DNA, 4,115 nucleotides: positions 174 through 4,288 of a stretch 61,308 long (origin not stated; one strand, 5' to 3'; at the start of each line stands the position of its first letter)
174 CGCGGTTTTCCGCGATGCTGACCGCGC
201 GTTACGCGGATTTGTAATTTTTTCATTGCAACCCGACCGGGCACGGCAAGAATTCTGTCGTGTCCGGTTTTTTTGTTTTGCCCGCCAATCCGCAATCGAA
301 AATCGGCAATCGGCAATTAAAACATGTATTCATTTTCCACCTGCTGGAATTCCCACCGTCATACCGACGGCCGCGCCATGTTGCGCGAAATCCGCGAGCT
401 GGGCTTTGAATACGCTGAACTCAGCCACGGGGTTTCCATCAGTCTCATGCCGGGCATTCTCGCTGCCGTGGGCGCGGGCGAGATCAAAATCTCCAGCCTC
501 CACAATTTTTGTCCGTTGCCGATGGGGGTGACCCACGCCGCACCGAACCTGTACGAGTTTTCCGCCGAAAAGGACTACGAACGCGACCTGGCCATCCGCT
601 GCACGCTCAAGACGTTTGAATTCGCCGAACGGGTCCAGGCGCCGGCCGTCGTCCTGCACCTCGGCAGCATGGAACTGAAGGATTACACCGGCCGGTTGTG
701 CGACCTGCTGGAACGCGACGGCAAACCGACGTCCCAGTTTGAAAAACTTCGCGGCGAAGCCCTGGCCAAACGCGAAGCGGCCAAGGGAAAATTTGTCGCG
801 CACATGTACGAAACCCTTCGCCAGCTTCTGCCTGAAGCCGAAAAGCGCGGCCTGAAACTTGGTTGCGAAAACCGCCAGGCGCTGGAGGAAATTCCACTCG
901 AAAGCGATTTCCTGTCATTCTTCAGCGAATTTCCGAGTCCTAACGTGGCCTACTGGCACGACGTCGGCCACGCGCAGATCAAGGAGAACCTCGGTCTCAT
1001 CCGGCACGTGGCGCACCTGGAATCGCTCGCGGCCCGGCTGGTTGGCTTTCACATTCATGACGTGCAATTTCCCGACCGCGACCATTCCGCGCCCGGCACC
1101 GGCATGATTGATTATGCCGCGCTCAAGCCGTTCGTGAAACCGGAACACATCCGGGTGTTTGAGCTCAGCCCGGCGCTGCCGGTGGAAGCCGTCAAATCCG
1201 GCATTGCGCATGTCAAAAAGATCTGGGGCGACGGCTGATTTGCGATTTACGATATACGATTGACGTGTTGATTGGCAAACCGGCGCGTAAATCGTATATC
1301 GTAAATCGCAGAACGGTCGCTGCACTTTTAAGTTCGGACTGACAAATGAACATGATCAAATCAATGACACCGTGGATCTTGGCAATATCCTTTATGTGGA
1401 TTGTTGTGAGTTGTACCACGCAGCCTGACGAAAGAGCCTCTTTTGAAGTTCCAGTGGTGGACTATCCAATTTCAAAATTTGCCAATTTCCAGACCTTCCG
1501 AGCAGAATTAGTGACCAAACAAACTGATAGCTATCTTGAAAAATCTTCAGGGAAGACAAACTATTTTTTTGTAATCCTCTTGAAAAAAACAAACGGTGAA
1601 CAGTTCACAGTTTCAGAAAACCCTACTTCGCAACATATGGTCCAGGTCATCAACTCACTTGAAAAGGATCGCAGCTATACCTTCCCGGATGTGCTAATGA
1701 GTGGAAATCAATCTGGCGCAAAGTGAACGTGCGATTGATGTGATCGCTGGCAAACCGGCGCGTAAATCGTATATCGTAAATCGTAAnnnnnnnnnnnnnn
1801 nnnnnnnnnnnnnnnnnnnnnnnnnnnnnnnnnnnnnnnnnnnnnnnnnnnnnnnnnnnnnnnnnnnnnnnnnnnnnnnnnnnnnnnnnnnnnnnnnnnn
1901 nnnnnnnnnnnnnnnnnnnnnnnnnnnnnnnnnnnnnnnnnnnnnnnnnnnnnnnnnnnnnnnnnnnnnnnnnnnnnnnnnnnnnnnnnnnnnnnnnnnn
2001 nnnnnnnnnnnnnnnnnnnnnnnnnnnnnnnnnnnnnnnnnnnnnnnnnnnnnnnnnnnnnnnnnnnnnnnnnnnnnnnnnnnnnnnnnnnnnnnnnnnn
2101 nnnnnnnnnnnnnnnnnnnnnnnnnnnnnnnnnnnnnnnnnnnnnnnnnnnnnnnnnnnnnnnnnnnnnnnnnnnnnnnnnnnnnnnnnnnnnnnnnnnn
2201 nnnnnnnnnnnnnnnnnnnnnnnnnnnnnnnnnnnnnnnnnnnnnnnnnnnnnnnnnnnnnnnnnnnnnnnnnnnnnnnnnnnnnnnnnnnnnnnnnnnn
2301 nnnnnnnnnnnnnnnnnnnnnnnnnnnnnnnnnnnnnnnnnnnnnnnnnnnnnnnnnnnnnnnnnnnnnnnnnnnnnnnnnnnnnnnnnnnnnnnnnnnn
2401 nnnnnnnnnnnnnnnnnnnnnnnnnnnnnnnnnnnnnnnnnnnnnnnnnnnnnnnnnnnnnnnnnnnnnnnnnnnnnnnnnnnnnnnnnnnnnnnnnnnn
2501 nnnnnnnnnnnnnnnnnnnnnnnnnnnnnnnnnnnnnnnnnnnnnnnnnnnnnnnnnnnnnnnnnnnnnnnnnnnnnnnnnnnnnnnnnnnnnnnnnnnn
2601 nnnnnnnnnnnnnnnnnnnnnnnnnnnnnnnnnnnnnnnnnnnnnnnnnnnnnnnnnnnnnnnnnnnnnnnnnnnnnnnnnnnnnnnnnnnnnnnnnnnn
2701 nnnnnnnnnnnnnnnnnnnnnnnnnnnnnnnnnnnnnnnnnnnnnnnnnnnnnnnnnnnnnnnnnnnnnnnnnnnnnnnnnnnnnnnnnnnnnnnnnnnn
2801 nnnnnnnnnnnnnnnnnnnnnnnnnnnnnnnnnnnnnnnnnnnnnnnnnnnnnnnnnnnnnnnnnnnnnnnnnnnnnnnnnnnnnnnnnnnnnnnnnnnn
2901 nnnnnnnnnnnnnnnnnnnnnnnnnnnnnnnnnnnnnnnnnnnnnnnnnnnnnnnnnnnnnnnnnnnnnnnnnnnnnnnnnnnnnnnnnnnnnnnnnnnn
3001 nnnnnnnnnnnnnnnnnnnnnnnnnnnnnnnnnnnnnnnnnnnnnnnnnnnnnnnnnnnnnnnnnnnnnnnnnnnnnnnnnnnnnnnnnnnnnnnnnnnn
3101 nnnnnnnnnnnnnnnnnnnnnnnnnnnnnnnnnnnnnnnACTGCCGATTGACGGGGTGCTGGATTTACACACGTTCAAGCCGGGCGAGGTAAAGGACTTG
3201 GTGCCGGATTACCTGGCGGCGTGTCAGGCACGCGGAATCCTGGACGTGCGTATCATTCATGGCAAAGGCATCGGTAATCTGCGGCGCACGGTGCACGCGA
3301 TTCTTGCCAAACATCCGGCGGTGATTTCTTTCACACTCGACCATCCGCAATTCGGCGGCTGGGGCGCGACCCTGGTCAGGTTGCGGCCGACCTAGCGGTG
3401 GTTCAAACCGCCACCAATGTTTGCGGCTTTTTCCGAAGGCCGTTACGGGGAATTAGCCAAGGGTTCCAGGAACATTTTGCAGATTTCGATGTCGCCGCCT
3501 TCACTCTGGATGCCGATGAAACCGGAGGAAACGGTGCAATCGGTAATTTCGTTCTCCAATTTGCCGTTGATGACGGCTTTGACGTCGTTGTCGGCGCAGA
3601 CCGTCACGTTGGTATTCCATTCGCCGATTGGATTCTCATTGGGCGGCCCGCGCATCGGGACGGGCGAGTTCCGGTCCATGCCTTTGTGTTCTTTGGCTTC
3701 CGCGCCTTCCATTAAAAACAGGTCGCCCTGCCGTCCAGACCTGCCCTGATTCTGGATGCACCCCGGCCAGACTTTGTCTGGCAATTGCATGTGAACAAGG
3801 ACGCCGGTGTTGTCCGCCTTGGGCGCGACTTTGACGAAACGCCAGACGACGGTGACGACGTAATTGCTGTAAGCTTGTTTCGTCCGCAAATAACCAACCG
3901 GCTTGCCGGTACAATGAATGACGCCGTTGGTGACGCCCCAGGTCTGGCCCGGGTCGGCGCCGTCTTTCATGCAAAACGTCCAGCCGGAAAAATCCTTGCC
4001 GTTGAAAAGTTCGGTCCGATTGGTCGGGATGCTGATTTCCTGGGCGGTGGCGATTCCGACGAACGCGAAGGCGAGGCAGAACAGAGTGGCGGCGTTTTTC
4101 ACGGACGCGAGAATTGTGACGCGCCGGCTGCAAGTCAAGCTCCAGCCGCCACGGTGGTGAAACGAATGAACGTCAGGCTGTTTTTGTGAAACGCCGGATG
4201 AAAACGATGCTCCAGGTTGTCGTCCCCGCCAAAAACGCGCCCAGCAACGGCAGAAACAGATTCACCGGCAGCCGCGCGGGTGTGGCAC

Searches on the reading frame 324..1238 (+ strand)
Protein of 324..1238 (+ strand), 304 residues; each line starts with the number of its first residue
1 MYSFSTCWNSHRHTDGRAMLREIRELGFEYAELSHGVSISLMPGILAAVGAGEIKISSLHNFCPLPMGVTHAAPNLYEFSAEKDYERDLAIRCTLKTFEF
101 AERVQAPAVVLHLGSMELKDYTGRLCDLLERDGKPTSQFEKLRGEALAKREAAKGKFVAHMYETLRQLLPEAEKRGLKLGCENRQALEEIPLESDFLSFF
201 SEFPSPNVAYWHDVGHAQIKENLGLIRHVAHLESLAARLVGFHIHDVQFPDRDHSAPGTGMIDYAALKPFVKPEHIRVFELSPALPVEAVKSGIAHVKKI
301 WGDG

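Call 14: search_protein_families(library=pfam, proteins=[window:324-1238:+], max_evalue=0.001)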
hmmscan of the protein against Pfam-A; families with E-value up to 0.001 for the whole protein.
window:324-1238:+ (304 aa): 1 family
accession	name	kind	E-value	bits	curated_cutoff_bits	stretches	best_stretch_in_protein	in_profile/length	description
PF01261.30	AP_endonuc_2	-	5.1e-17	62.8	31.1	1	21-271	2-216/249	Xylose isomerase-like TIM barrel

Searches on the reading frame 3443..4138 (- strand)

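Call 14: search_protein_families(library=pfam, proteins=[window:3443-4138:-], max_evalue=0.001)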
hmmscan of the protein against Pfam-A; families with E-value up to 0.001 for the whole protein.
window:3443-4138:- (231 aa): 1 family
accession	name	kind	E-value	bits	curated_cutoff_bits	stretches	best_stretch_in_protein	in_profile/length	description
PF06439.18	3keto-disac_hyd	-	1.6e-24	87.4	26.8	1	42-218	3-180/187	3-keto-disaccharide hydrolase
